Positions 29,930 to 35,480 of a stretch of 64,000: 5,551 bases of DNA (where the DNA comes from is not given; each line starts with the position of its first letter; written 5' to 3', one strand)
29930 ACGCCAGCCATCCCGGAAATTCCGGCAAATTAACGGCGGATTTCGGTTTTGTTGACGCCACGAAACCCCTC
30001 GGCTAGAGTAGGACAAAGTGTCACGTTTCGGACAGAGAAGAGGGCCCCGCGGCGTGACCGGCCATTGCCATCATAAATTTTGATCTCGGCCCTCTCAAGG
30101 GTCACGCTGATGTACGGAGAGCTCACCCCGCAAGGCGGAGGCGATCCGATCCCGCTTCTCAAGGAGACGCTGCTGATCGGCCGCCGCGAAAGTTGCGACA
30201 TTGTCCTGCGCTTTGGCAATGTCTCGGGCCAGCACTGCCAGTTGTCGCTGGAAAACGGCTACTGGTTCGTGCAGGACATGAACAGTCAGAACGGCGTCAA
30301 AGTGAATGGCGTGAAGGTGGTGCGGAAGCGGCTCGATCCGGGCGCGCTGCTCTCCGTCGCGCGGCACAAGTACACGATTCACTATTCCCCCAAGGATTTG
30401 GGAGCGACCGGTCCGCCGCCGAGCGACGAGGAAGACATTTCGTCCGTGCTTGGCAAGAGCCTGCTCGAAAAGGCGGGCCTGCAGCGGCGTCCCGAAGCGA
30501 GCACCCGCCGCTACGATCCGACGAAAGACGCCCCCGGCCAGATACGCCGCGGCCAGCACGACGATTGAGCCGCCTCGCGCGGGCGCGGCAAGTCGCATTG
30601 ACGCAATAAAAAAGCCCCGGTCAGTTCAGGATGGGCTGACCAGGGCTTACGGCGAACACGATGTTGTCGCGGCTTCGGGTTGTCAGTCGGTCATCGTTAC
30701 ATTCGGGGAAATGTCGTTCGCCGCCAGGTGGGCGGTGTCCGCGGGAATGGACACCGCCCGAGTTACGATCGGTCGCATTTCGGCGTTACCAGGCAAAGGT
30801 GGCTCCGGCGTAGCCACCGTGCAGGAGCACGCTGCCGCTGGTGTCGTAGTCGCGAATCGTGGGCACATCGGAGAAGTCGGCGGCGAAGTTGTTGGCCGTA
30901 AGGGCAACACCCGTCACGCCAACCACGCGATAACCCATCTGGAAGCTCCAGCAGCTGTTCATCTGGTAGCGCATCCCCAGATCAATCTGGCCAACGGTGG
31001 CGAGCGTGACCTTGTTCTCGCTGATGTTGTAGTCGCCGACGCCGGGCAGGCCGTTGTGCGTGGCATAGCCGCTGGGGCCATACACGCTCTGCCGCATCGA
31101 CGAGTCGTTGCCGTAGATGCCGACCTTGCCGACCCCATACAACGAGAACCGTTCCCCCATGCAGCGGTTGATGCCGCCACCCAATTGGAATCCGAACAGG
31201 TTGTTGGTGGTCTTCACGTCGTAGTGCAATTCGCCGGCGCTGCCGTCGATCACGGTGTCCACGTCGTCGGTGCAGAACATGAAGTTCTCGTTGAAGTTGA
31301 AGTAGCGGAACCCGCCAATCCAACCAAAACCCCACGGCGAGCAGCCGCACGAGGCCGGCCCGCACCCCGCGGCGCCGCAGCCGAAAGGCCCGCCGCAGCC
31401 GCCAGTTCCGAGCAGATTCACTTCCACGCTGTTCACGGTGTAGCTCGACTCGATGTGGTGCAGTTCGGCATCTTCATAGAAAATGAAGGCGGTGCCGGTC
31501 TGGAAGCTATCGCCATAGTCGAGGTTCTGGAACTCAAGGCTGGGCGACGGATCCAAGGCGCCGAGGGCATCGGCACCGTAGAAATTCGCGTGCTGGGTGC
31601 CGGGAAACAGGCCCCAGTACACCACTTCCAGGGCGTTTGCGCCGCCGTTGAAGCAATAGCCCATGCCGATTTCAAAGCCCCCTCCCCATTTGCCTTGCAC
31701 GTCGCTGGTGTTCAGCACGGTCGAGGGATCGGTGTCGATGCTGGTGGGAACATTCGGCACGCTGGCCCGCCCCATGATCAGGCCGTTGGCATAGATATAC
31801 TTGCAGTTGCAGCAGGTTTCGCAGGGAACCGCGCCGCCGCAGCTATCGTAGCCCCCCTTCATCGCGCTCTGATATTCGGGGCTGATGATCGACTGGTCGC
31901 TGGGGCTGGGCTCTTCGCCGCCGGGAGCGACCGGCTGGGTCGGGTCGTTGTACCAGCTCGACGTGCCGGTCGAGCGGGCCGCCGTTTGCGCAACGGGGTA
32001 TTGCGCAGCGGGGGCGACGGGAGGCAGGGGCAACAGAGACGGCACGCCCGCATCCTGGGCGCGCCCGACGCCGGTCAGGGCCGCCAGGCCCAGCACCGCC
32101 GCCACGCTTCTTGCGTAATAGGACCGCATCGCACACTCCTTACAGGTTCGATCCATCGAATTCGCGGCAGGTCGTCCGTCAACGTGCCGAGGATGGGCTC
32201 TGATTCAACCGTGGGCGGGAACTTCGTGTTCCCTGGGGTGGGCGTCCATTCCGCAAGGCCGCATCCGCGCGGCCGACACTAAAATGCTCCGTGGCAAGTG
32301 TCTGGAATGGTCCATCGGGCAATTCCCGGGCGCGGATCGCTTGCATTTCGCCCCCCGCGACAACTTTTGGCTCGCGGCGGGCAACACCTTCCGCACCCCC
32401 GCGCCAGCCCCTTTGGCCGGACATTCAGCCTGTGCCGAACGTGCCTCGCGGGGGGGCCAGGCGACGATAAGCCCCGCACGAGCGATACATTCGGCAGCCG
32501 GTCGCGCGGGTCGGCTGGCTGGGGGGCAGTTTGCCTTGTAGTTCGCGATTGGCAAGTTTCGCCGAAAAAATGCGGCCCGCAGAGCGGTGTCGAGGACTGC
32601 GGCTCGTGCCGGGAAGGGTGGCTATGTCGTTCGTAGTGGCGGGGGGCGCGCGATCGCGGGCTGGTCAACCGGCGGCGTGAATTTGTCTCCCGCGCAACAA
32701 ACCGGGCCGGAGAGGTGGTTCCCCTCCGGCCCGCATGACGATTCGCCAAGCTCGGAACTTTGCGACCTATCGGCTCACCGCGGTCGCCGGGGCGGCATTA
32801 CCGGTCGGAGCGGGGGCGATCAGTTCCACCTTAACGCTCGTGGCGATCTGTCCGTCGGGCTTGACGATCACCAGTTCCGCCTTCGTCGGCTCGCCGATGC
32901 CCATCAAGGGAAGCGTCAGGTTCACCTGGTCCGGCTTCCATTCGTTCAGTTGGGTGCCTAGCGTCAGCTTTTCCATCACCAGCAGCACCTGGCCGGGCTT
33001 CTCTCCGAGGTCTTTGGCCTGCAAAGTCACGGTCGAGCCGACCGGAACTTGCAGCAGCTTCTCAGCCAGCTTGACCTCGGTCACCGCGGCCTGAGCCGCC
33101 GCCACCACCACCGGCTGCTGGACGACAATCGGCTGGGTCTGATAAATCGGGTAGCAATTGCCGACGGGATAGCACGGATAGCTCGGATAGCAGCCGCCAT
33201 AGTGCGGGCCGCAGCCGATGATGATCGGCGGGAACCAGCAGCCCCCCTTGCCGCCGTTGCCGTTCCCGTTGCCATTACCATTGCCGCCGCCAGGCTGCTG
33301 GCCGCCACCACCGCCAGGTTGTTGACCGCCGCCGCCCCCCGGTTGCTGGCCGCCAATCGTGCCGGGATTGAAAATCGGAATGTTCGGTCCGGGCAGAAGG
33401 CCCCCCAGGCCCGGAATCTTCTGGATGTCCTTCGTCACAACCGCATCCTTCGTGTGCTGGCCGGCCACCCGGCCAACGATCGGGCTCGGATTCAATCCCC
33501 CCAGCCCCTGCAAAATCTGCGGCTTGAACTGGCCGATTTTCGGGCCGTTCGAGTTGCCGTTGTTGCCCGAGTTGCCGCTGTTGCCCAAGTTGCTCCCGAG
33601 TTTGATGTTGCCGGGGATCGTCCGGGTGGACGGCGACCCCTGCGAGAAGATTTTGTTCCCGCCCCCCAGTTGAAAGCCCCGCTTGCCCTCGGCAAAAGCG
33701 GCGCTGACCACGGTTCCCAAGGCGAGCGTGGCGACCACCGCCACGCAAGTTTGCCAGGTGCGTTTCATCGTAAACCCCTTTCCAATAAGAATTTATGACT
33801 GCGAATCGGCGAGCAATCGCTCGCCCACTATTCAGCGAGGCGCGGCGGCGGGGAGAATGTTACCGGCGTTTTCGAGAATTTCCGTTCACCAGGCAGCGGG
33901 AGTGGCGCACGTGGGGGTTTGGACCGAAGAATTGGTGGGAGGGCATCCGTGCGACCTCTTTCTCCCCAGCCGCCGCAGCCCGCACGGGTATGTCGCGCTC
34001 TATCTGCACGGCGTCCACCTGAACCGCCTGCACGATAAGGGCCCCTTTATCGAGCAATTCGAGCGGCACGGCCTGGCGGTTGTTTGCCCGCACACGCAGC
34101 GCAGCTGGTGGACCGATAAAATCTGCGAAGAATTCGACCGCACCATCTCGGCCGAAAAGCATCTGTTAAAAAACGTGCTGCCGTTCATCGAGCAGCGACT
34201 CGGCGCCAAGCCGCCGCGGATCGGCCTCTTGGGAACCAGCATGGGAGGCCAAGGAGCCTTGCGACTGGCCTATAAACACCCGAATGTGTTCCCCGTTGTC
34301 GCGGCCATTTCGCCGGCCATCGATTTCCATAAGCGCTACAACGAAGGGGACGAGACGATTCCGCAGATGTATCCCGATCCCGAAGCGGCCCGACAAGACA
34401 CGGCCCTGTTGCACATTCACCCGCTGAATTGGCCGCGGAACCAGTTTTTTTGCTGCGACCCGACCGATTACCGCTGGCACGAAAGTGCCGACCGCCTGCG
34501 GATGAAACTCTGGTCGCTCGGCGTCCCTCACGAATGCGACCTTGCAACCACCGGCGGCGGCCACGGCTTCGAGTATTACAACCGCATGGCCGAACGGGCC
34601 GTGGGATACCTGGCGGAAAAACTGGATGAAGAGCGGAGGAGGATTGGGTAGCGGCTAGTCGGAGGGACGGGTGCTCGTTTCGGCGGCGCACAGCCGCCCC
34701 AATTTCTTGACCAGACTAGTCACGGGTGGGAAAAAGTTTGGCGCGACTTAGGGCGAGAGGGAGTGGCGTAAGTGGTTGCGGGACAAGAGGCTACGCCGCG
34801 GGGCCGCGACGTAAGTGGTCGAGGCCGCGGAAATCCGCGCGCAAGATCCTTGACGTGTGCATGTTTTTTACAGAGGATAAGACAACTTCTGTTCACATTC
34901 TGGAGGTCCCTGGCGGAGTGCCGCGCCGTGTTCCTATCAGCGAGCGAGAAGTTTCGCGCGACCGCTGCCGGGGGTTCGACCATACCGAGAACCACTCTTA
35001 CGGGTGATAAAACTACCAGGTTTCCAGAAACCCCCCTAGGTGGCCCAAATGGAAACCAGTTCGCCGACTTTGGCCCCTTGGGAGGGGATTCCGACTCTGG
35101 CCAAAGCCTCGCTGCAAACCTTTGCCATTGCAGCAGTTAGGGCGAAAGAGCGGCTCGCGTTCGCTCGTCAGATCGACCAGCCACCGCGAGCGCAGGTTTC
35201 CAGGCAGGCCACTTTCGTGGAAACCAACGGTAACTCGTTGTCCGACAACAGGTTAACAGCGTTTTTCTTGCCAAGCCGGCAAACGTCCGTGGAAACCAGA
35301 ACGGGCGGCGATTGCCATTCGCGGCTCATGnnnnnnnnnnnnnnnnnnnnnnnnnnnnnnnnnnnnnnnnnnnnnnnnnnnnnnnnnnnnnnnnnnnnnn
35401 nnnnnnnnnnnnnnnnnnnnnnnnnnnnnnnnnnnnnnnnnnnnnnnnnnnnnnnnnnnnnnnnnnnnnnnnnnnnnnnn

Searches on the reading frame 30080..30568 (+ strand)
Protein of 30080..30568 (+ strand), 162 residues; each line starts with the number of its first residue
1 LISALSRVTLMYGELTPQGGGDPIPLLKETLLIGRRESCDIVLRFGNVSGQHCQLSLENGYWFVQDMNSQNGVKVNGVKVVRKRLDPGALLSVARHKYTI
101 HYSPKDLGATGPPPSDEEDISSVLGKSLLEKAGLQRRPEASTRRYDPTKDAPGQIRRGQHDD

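Call 44: search_protein_families(library=pfam, proteins=[window:30080-30568:+], max_evalue=0.0001)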
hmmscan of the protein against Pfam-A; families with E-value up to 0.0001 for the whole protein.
window:30080-30568:+ (162 aa): 2 families
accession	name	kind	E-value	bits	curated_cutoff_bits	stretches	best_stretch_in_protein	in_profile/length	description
PF00498.31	FHA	-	6.7e-16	58.9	20.7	1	32-91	2-64/67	FHA domain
PF16697.10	Yop-YscD_cpl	-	1e-12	48.6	33.2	1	21-93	9-83/94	Inner membrane component of T3SS, cytoplasmic domain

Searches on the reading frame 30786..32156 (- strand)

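Call 44: search_protein_families(library=pfam, proteins=[window:30786-32156:-], max_evalue=0.0001)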
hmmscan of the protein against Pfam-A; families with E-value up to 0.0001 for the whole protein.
window:30786-32156:- (456 aa): 1 family
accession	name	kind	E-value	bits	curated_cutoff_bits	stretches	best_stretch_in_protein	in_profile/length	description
PF07585.17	BBP7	-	4.1e-10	39.8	26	1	277-424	151-308/350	Putative beta barrel porin-7 (BBP7)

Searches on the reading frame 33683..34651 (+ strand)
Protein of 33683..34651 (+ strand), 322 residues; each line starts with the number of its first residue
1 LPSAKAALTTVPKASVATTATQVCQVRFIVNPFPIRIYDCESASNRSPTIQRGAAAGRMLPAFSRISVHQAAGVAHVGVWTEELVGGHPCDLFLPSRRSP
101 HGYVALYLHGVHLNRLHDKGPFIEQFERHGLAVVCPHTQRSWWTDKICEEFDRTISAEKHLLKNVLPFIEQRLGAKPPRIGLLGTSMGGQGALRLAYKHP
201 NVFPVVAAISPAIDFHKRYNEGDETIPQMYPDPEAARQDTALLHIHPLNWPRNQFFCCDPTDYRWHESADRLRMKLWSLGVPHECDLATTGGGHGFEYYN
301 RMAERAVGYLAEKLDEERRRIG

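Call 14: search_protein_families(library=pfam, proteins=[window:33683-34651:+])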
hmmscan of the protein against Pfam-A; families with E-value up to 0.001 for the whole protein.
window:33683-34651:+ (322 aa): 3 families
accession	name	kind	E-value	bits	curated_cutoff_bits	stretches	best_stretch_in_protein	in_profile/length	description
PF00756.26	Esterase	-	5.6e-11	43.1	22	1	131-237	59-154/251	Putative esterase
PF07224.18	Chlorophyllase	-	0.00055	19.3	26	1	104-201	44-139/301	Chlorophyllase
PF00326.27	Peptidase_S9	-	0.00062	19.8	22.6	1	169-297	56-190/213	Prolyl oligopeptidase family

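Call 64: find_homologous_proteins(query=window:33683-34651:+, max_evalue=1e-40)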
Query window:33683-34651:+ (322 aa): 2944 proteins with E <= 1e-40 among 8000 candidates; the best 120 are listed.
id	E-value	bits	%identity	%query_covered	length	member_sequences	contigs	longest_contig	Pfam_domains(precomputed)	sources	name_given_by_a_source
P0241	1.4e-145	503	84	76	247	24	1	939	PF00756.27,PF00326.28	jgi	-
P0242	2.5e-145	502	83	76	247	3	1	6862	PF00756.27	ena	-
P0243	3.5e-144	498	82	76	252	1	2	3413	PF00756.27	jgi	jgi:S-formylglutathione hydrolase FrmB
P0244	1.7e-143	496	82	76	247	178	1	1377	PF00756.27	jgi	jgi:S-formylglutathione hydrolase FrmB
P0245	1.8e-142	492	82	76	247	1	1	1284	PF00756.27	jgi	jgi:S-formylglutathione hydrolase FrmB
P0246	1.6e-141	489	80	76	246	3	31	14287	PF00756.27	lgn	-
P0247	1.7e-141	489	82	76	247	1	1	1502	PF00756.27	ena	-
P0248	3.3e-141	488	81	75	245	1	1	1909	PF00756.27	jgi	jgi:S-formylglutathione hydrolase FrmB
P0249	3.9e-141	488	81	75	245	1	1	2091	PF00756.27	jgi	jgi:S-formylglutathione hydrolase FrmB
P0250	4.6e-141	488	81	75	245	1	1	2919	PF00756.27,PF07224.18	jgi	jgi:S-formylglutathione hydrolase FrmB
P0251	5.5e-141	488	80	76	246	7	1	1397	PF00756.27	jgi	jgi:enterochelin esterase-like enzyme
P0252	7.3e-141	487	82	75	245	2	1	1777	PF00756.27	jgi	jgi:S-formylglutathione hydrolase FrmB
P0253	7.7e-141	487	83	75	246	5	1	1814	PF00756.27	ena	-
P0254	9.8e-141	487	82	76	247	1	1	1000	PF00756.27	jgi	jgi:S-formylglutathione hydrolase FrmB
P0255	1.3e-140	486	82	76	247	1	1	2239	PF00756.27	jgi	jgi:S-formylglutathione hydrolase FrmB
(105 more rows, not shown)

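Call 65: find_encoding_contigs(protein=P0246, flank=10000, max_places=10)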
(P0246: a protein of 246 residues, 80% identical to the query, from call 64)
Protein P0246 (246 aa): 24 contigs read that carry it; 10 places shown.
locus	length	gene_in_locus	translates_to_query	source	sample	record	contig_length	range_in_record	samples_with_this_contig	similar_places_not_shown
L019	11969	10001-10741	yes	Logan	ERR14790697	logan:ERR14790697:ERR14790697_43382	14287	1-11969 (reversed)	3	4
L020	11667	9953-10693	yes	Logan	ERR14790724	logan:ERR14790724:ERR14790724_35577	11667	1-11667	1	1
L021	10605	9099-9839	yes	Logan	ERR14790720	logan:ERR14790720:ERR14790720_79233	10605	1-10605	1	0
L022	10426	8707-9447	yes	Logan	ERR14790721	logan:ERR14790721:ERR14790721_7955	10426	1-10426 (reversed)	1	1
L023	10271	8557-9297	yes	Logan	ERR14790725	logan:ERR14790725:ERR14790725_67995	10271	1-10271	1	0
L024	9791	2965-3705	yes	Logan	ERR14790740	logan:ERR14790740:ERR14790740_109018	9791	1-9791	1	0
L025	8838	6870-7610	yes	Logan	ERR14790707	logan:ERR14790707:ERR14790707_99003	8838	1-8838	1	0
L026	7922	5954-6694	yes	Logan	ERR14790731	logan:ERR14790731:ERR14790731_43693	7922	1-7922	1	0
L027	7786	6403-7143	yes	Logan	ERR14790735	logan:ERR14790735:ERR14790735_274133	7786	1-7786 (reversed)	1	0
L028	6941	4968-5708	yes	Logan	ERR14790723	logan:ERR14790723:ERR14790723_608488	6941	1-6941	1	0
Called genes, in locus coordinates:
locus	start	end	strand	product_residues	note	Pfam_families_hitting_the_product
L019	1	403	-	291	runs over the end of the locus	PF13469:Sulfotransfer_3 (weak)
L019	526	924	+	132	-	-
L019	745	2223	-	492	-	PF07607:DUF1570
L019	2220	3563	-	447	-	PF07596:SBP_bac_10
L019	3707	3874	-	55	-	-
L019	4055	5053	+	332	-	-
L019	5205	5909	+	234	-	PF04298:Zn_peptidase_2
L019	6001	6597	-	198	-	PF02245:Pur_DNA_glyco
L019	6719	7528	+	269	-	PF00557:Peptidase_M24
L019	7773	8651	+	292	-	-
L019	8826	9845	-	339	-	-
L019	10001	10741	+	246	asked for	PF00756:Esterase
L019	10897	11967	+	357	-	?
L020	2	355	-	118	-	?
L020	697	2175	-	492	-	PF07607:DUF1570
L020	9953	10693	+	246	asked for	PF00756:Esterase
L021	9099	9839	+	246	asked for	PF00756:Esterase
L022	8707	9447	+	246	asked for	PF00756:Esterase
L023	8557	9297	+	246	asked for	PF00756:Esterase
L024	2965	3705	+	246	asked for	PF00756:Esterase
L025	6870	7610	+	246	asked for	PF00756:Esterase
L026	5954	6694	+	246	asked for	PF00756:Esterase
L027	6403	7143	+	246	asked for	PF00756:Esterase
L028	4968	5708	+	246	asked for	PF00756:Esterase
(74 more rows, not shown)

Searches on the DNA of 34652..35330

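Call 12: search_rna_families(source=window, start=34652, end=35330, threshold=evalue, max_evalue=10)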
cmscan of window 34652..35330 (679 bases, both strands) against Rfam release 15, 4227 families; matches with E-value up to 10: 2.
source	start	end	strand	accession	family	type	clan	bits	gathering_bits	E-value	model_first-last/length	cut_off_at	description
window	34792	34840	+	RF02992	hya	Cis-reg;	-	16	56.8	4.8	1-72/72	no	hya RNA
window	34802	34826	-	RF03847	mir-1538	Gene; miRNA;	-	14.9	78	7.1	19-43/58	no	mir-1538 microRNA precursor family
